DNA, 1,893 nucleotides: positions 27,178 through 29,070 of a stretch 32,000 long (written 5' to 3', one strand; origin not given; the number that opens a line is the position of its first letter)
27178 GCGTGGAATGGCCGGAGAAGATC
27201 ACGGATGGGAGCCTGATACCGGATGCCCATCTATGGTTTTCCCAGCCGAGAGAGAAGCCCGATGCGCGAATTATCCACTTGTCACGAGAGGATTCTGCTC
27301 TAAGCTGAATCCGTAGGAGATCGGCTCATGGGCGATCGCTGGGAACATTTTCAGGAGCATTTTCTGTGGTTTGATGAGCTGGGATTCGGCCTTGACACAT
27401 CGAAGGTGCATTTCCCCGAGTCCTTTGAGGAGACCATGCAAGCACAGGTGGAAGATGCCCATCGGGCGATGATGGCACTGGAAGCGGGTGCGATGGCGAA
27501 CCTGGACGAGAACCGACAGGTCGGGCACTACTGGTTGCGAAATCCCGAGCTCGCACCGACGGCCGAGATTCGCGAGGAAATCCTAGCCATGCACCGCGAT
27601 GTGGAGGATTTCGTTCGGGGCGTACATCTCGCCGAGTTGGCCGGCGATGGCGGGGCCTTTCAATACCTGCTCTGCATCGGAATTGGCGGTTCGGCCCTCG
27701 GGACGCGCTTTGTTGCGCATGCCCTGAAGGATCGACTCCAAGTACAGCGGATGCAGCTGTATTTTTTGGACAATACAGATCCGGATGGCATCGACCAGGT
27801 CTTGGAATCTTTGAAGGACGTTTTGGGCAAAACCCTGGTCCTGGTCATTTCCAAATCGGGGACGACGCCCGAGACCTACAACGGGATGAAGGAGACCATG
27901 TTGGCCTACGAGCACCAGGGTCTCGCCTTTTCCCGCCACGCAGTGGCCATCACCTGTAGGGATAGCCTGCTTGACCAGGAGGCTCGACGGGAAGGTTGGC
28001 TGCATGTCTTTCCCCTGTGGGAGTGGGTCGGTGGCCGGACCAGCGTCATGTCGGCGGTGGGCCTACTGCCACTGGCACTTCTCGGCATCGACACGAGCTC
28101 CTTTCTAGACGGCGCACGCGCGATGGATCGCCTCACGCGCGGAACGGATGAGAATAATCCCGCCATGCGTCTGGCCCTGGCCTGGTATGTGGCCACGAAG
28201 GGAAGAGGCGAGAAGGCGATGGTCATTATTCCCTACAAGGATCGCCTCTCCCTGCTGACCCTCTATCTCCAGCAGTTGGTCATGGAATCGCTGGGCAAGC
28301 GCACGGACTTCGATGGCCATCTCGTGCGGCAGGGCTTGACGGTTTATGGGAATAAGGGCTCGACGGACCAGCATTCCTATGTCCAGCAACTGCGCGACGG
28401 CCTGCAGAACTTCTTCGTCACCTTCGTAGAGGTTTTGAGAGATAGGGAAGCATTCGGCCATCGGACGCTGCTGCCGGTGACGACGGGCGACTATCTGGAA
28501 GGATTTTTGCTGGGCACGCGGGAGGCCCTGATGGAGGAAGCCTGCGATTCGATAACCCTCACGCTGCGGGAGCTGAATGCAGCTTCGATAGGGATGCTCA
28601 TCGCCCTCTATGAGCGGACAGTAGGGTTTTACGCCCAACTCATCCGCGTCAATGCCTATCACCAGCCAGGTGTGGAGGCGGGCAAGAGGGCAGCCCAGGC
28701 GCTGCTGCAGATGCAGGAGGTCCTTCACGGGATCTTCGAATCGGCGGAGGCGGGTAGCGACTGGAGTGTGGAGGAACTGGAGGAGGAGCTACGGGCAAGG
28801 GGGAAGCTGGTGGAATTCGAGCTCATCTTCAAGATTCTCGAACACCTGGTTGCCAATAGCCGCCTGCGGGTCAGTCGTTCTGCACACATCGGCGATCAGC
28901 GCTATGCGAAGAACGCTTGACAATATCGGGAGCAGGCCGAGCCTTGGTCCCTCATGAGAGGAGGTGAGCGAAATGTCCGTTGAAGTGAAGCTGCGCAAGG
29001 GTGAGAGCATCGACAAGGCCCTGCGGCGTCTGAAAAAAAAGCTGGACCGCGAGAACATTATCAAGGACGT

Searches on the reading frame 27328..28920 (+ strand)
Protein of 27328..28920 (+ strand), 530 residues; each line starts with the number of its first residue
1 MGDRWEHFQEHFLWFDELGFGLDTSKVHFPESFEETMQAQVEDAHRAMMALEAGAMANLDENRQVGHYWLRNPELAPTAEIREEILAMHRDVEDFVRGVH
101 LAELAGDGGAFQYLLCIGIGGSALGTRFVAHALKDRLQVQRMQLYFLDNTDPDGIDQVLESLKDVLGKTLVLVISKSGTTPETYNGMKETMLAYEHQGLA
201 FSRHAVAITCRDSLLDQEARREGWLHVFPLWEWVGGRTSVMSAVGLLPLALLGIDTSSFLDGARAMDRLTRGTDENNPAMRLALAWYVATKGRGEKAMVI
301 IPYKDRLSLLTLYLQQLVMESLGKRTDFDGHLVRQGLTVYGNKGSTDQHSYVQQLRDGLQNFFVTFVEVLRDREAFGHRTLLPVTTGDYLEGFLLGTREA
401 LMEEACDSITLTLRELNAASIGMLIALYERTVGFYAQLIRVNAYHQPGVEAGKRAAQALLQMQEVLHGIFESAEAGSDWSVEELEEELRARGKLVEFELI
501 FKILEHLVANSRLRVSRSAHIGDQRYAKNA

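Call 11: search_protein_families(library=pfam, proteins=[window:27328-28920:+])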
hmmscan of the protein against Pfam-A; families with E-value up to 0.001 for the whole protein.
window:27328-28920:+ (530 aa): 1 family
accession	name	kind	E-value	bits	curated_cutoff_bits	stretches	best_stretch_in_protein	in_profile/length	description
PF00342.24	PGI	-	1.6e-56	192.4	22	2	42-374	22-360/486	Phosphoglucose isomerase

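Call 75: find_homologous_proteins(query=window:27328-28920:+, max_evalue=1e-180)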
Query window:27328-28920:+ (530 aa): 6 proteins with E <= 1e-180 among 8000 candidates.
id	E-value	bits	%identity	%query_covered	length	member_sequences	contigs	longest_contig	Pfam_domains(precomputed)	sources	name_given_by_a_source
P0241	0.0e+0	1193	100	100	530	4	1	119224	PF00342.25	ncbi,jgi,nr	ncbi:MAG: glucose-6-phosphate isomerase [Puniceicoccales bacterium]|jgi:glucose-6-phosphate isomeras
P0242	7.9e-265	897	77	100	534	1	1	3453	PF00342.25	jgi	-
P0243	1.8e-261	886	74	100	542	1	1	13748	PF00342.25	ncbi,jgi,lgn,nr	ncbi:MAG: glucose-6-phosphate isomerase [Puniceicoccales bacterium]|jgi:glucose-6-phosphate isomeras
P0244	3.4e-261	885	75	100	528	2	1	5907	PF00342.25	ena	-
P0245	8.5e-261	884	74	100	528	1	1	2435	PF00342.25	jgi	jgi:glucose-6-phosphate isomerase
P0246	5.2e-249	845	72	100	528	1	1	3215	PF00342.25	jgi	jgi:glucose-6-phosphate isomerase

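Call 76: find_encoding_contigs(protein=P0243, flank=10000, max_places=3)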
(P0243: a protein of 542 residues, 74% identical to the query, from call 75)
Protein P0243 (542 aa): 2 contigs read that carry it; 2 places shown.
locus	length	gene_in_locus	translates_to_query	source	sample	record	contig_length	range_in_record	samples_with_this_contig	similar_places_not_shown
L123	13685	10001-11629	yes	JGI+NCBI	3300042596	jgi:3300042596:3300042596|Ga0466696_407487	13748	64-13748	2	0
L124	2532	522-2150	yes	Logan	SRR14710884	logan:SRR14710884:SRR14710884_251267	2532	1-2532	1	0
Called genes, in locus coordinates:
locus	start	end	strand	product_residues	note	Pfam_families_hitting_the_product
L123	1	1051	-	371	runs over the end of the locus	?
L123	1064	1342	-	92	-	PF01425:Amidase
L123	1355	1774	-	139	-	PF02686:GatC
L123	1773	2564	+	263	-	PF02463:SMC_N (faint), PF00005:ABC_tran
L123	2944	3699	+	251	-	PF12844:HTH_19 (weak), PF13413:HTH_25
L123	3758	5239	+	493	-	PF09822:ABC_transp_aux, PF14258:DUF4350 (faint)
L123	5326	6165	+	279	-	-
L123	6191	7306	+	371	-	PF03033:Glyco_transf_28, PF04101:Glyco_tran_28_C, PF13692:Glyco_trans_1_4 (weak)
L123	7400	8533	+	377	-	PF00712:DNA_pol3_beta, PF02767:DNA_pol3_beta_2, PF02768:DNA_pol3_beta_3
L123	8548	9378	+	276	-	PF02517:Rce1-like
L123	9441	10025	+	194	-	PF02367:TsaE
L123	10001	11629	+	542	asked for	PF00342:PGI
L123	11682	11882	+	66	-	PF01165:Ribosomal_S21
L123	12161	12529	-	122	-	PF01609:DDE_Tnp_1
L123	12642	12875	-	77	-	-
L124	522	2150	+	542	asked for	PF00342:PGI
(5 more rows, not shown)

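Call 77: find_encoding_contigs(protein=P0244, flank=10000, max_places=3)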
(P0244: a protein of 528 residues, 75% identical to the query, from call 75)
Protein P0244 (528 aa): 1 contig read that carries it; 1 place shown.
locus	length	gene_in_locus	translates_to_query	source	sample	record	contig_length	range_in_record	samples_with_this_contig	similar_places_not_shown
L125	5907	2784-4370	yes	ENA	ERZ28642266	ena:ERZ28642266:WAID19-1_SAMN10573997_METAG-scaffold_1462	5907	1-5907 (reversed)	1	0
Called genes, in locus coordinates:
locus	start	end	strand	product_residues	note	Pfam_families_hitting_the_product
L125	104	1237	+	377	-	PF00712:DNA_pol3_beta, PF02767:DNA_pol3_beta_2, PF02768:DNA_pol3_beta_3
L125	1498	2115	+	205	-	PF02517:Rce1-like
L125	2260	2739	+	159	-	PF02367:TsaE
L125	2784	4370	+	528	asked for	PF00342:PGI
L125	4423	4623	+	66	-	PF01165:Ribosomal_S21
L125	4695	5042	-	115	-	-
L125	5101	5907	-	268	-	?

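Call 78: find_encoding_contigs(protein=P0242, flank=10000, max_places=3)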
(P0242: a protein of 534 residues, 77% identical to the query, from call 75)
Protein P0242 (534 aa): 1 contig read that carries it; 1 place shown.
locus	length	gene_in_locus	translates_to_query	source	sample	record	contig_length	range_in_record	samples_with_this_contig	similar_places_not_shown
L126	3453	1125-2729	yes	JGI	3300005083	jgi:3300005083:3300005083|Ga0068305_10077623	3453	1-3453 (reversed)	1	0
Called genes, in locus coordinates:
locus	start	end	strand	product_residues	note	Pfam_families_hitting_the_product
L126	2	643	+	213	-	?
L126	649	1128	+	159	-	PF02367:TsaE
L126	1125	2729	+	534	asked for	PF00342:PGI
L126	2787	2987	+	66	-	PF01165:Ribosomal_S21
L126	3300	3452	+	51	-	?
